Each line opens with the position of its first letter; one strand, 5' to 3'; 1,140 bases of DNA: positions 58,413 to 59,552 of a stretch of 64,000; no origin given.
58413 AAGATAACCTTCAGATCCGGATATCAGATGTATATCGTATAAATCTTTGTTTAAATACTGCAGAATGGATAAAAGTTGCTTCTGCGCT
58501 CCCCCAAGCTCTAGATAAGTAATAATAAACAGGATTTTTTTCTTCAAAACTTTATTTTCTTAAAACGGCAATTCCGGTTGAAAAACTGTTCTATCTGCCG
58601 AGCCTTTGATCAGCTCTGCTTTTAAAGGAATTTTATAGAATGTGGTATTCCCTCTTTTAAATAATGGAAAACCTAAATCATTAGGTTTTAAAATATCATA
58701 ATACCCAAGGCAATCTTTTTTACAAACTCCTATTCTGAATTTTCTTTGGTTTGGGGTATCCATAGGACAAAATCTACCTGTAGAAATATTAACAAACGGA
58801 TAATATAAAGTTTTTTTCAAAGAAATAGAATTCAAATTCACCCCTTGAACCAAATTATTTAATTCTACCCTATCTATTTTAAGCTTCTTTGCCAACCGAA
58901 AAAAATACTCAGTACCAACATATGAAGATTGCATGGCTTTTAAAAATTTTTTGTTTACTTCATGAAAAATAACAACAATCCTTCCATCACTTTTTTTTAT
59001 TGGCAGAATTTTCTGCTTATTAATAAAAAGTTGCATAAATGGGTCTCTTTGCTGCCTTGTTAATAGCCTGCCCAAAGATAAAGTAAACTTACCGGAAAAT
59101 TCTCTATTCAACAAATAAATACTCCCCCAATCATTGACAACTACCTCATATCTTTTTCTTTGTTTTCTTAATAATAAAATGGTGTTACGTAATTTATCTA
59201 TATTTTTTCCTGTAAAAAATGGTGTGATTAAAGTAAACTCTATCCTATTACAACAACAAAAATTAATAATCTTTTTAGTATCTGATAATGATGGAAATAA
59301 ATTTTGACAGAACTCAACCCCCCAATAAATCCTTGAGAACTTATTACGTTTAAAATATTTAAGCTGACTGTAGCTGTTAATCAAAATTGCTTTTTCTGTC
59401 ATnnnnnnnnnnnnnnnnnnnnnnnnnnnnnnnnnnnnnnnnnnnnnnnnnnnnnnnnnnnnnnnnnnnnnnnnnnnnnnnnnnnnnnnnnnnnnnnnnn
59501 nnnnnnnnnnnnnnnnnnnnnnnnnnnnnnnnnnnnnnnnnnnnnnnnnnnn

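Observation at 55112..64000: Uncharacterised operon: two tandem radical-SAM/SPASM enzymes + ABC exporter + two U32-family Fe-S proteins + GT4 + WecA/MraY-type transferase + ArsB/NhaD permease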

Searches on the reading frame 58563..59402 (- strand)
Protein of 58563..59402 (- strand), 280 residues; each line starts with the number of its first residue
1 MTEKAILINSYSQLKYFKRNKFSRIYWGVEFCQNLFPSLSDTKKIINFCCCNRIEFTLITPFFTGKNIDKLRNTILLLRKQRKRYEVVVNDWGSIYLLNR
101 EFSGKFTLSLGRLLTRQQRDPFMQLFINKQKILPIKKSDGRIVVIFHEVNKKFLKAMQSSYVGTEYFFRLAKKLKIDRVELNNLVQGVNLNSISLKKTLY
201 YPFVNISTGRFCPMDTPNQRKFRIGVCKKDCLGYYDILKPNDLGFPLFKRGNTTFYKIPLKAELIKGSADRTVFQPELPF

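Call 5: search_protein_families(library=pfam, proteins=[window:58563-59402:-], max_evalue=0.01)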
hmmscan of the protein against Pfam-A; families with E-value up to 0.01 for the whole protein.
window:58563-59402:- (280 aa): 0 families

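Call 6: search_protein_families(library=ncbifam, proteins=[window:58563-59402:-], max_evalue=0.01)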
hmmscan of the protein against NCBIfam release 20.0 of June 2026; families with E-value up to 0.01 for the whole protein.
window:58563-59402:- (280 aa): 0 families

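Call 20: search_protein_families(library=pfam, proteins=[window:58563-59402:-], max_evalue=10)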
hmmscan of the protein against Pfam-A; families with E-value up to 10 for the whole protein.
window:58563-59402:- (280 aa): 1 family
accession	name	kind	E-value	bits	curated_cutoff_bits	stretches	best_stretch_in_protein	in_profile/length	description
PF11184.13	DUF2969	-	0.043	14.7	25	1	118-158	18-58/71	Protein of unknown function (DUF2969)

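Call 38: search_solved_structures(query=A2, max_evalue=10, show_alignments=2)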
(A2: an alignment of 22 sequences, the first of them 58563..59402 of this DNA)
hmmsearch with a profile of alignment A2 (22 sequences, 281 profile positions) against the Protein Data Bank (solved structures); distinct sequences matched with E-value up to 10: 3.
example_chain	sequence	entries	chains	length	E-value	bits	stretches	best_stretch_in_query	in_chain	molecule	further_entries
5z1n_A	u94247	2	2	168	0.28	13.7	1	3-79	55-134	G-protein interacting protein 1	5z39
7fcc_A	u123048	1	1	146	0.63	12.5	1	32-94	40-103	Isoform 4 of Interleukin-1 receptor accessory protein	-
5u4s_A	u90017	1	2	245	1.4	11.4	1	56-99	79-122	Putative short chain dehydrogenase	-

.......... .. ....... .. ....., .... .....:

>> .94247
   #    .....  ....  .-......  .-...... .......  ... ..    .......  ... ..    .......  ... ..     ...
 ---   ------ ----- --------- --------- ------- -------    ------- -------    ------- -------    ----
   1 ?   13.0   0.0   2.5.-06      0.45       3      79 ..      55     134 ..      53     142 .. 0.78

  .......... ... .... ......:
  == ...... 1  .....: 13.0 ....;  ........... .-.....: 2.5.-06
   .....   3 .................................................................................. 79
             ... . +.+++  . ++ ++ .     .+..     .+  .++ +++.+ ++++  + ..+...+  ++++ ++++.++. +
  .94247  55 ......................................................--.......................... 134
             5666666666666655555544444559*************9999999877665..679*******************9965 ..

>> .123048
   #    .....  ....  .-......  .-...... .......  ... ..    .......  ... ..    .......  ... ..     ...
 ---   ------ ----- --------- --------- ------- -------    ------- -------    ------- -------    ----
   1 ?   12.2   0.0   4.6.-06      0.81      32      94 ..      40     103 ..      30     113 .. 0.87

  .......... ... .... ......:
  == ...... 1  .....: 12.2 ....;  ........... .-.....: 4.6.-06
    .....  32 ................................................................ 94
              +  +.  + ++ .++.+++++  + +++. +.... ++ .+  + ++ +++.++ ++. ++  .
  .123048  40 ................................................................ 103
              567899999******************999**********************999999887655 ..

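Call 40: find_homologous_proteins(query=window:58563-59402:-, max_evalue=0.001)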
Query window:58563-59402:- (280 aa): 120 proteins with E <= 0.001 among 719 candidates.
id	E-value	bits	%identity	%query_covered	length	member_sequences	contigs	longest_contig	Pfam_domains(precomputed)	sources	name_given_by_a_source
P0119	3.9e-185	632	100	100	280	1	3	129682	-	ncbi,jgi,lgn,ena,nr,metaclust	ncbi:MAG: hypothetical protein P9L96_00430 [Candidatus Gygaella obscura]|nr:hypothetical protein [Ca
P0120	1.0e-83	299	50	99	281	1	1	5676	-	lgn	-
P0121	4.0e-83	297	49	99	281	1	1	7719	-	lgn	-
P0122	4.8e-83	297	50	100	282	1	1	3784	-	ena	-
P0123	6.3e-83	296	50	99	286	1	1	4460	-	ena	-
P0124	7.8e-83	296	50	99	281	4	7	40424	-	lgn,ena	-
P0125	1.1e-82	296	53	99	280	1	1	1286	-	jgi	jgi:hypothetical protein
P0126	1.6e-82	295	50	99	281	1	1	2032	-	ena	-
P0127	4.0e-82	294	49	100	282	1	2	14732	-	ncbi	-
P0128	5.5e-82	293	51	99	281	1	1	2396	-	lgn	-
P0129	2.8e-81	291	50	100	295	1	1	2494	-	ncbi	-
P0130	4.1e-81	291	49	99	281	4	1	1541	-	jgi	-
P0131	4.5e-81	290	49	99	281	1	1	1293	-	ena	-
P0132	6.7e-81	290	49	100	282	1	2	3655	-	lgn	-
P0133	7.3e-81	290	48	99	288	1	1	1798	-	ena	-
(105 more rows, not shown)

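Call 49: predict_structure(alignment_id=A3)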
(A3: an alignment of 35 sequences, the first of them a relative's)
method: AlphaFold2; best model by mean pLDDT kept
length: 280 residues; sequences in the alignment: 35
mean_pLDDT: 87.1   pTM: 0.86
mean pLDDT of the five models: 87.1, 86.6, 85.4, 85.1, 75.8
residues with pLDDT >= 90: 161; 70-90: 89; 50-70: 28; < 50: 2
segments of 3 or more residues with pLDDT < 50: none
pLDDT, mean of each block of 10 residues (from residue 1): 92 91 95 89 97 97 85 96 94 93 96 91 80 85 81 89 94 96 92 95 80 64 63 80 84 82 82 77
secondary structure, 60 per line:
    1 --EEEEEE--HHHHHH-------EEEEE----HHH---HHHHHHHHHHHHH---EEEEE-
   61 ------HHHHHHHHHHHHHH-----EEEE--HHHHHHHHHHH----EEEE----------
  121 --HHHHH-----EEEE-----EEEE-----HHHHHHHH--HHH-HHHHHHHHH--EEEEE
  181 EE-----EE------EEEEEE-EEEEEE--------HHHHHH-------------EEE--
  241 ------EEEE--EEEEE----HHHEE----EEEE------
elements in order: E3-8 H11-16 E24-28 H39-51 E55-59 H67-80 E86-89 H92-102 E107-110 H123-127 E133-136 E142-145 H151-158 H165-173 E176-182 E196-201 E203-208 H217-222 E236-238 E247-250 E253-257 E271-274

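Call 80: search_protein_representatives(alignment_id=A3)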
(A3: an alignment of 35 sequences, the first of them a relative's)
Query: 35 sequences, 281 profile positions. Proteins with E-value up to 0.001 (for the whole library): 2085; up to 1e-10: 1525; up to 1e-30: 575. The best 150 are listed.
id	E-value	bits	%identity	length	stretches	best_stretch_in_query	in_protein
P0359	1.9e-130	450.8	-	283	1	1-280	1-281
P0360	5.8e-85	301.5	-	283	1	1-276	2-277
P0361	2.3e-83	296.3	-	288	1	1-280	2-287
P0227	2.6e-80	286.2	-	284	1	1-274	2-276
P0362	5.0e-80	285.3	-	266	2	1-130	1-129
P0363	1.6e-78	280.4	-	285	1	1-280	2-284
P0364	8.7e-76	271.4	-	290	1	1-280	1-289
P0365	9.9e-75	268.0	-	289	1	1-277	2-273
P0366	3.9e-73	262.7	-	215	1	1-198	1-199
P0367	1.9e-71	257.2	-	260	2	1-130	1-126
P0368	1.4e-70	254.4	-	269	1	1-280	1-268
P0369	2.2e-69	250.4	-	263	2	1-125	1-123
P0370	1.7e-68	247.5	-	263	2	1-132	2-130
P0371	3.0e-68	246.7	-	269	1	1-281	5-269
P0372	1.7e-66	240.9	-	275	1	1-280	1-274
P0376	1.7e-65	237.7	-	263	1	1-281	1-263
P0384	1.5e-63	231.3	-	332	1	21-281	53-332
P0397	2.5e-60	220.7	-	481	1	1-280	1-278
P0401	9.5e-60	218.8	-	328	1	12-281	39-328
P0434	7.3e-56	206.1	-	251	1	1-281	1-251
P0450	2.2e-54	201.2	-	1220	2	2-123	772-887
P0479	2.7e-51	191.0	-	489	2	146-275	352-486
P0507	5.6e-49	183.5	-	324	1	14-277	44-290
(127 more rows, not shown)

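Call 82: search_protein_families(library=pfam, proteins=[P0362, P0367, P0376, P0397, P0450, P0479, P0384, P0401, P0507, P0434], max_evalue=0.01)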
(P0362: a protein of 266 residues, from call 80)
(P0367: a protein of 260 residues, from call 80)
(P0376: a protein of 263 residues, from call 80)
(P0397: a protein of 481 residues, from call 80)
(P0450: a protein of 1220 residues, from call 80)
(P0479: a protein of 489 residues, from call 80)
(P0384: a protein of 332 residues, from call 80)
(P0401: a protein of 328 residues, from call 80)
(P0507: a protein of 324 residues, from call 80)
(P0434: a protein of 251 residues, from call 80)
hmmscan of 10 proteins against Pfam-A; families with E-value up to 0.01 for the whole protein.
P0362 (266 aa): 0 families

P0367 (260 aa): 0 families

P0376 (263 aa): 0 families

P0397 (481 aa): 9 families
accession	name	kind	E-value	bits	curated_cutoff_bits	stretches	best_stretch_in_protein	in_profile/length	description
PF08241.18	Methyltransf_11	-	3.5e-16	60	21.2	1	326-419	1-95/95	Methyltransferase domain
PF13649.12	Methyltransf_25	-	2.4e-15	57.4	27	1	326-415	2-97/97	Methyltransferase domain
PF13847.12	Methyltransf_31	-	3.4e-12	46.7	27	1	322-423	4-113/145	Methyltransferase domain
PF08242.18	Methyltransf_12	-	1.2e-07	32.8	30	1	326-417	1-98/98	Methyltransferase domain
PF13489.12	Methyltransf_23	-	2.5e-07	31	27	1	320-425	21-122/164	Methyltransferase domain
PF05724.17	TPMT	-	1.5e-05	25.2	26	1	288-363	6-81/218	Thiopurine S-methyltransferase (TPMT)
PF03848.20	TehB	-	5.8e-05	23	20.4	1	317-381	26-90/193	Tellurite resistance protein TehB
PF20922.3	Anamorsin_N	-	0.00091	19.4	27.1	1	370-419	39-87/163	Anamorsin, N-terminal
PF05175.20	MTS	-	0.0041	17.2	23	1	321-418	31-137/170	Methyltransferase small domain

P0450 (1220 aa): 12 families
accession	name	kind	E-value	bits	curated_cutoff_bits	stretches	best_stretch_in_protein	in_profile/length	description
PF00534.26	Glycos_transf_1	-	1.5e-21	77.1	26.4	1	570-741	10-169/172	Glycosyl transferases group 1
PF04055.27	Radical_SAM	-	6.8e-19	69.1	29.5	1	168-332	2-165/166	Radical SAM superfamily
PF13692.12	Glyco_trans_1_4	-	1.7e-17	64.4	27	1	577-713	3-128/142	Glycosyl transferases group 1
PF13649.12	Methyltransf_25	-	3.1e-16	60.3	27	1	1063-1153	1-97/97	Methyltransferase domain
PF08241.18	Methyltransf_11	-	5.2e-15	56.3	21.2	1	1064-1155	1-93/95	Methyltransferase domain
PF13847.12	Methyltransf_31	-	1.6e-12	47.8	27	1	1060-1165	4-117/145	Methyltransferase domain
PF08242.18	Methyltransf_12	-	1e-09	39.4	30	1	1064-1155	1-98/98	Methyltransferase domain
PF13489.12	Methyltransf_23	-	2.9e-07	30.8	27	1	1057-1165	20-124/164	Methyltransferase domain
PF02310.24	B12-binding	-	3.1e-07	30.7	32.1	1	80-148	46-116/121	B12 binding domain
PF03848.20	TehB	-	1e-06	28.8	20.4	1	1058-1151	29-126/193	Tellurite resistance protein TehB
PF05724.17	TPMT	-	4.5e-05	23.7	26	1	1025-1097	5-75/218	Thiopurine S-methyltransferase (TPMT)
PF02353.26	CMAS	-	0.00016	21.6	27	1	1052-1163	55-170/273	Mycolic acid cyclopropane synthetase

P0479 (489 aa): 15 families
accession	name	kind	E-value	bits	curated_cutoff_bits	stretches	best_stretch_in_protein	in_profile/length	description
PF08241.18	Methyltransf_11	-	1e-20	74.6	21.2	1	55-147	1-94/95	Methyltransferase domain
PF13649.12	Methyltransf_25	-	1.3e-19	71.1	27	1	54-144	1-97/97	Methyltransferase domain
PF13847.12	Methyltransf_31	-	6.9e-15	55.4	27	1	51-152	4-113/145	Methyltransferase domain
PF08242.18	Methyltransf_12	-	1.3e-12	48.7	30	1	55-146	1-98/98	Methyltransferase domain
PF13489.12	Methyltransf_23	-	9.9e-11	42.1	27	1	34-151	7-119/164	Methyltransferase domain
PF05724.17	TPMT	-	1.2e-10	41.9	26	1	12-184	4-190/218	Thiopurine S-methyltransferase (TPMT)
PF03848.20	TehB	-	2.5e-07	30.8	20.4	1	51-92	31-72/193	Tellurite resistance protein TehB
PF01209.24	Ubie_methyltran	-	2.8e-07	30.6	20.1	1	37-152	36-155/233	ubiE/COQ5 methyltransferase family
PF05148.21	Methyltransf_8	-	2.2e-06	28.1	27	1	31-148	55-156/219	Hypothetical methyltransferase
PF02353.26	CMAS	-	6.7e-06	26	27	1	52-155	64-171/273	Mycolic acid cyclopropane synthetase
PF05175.20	MTS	-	6.4e-05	23.1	23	1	39-100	23-88/170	Methyltransferase small domain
PF01555.25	N6_N4_Mtase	-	0.0015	19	26.7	0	130-200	33-93/221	DNA methylase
PF07021.18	MetW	-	0.0015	18.6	21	1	53-116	16-80/193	Methionine biosynthesis protein MetW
PF03291.22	mRNA_G-N7_MeTrfase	-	0.0023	17.5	26.6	1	45-93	56-105/315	mRNA (guanine-N(7))-methyltransferase domain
PF09445.16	Methyltransf_15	-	0.0067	16.5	22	0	53-94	3-44/165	RNA cap guanine-N2 methyltransferase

P0384 (332 aa): 0 families

P0401 (328 aa): 0 families

P0507 (324 aa): 0 families

P0434 (251 aa): 0 families

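Call 84: list_cluster_members(proteins=[P0362, P0367, P0376, P0397, P0450, P0479, P0384, P0401, P0434, P0507])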
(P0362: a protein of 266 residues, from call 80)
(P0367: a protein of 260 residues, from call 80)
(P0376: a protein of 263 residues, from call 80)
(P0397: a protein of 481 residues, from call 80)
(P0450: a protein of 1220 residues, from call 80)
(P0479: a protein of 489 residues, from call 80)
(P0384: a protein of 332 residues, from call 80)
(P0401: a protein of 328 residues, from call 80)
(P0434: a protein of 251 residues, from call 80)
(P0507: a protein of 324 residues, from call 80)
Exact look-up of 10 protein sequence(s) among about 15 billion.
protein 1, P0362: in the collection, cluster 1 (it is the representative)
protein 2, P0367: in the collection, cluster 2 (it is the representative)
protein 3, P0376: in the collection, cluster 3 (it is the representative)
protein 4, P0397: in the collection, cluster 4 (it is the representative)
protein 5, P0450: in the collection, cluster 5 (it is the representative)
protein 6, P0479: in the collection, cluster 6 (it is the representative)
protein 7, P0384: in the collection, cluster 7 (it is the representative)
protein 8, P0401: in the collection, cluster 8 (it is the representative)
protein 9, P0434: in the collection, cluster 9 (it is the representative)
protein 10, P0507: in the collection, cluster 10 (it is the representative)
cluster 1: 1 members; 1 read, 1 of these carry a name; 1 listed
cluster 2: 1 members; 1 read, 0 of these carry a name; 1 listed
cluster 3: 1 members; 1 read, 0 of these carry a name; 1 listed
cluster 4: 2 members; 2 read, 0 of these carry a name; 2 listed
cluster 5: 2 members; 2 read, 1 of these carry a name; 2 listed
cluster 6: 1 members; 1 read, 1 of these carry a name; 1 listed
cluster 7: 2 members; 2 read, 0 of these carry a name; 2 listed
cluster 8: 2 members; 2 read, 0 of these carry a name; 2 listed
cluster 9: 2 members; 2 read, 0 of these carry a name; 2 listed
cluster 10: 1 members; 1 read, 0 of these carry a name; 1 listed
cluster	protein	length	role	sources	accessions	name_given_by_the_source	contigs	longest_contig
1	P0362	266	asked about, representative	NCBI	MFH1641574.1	MAG: hypothetical protein ABIC04_01610 [Nanoarchaeota archaeon]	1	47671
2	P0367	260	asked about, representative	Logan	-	-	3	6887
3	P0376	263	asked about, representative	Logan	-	-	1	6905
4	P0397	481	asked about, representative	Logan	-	-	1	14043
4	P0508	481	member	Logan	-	-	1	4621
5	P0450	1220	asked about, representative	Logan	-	-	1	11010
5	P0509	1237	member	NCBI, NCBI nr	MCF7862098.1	glycosyltransferase [Candidatus Woesearchaeota archaeon]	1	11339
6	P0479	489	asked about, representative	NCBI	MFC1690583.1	class I SAM-dependent methyltransferase [Nanoarchaeota archaeon]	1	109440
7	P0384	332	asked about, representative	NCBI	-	-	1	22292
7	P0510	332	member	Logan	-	-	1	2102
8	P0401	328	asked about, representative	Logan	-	-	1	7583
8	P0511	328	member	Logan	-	-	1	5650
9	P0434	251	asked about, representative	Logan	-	-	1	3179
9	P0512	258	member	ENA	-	-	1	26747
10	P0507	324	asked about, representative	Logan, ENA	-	-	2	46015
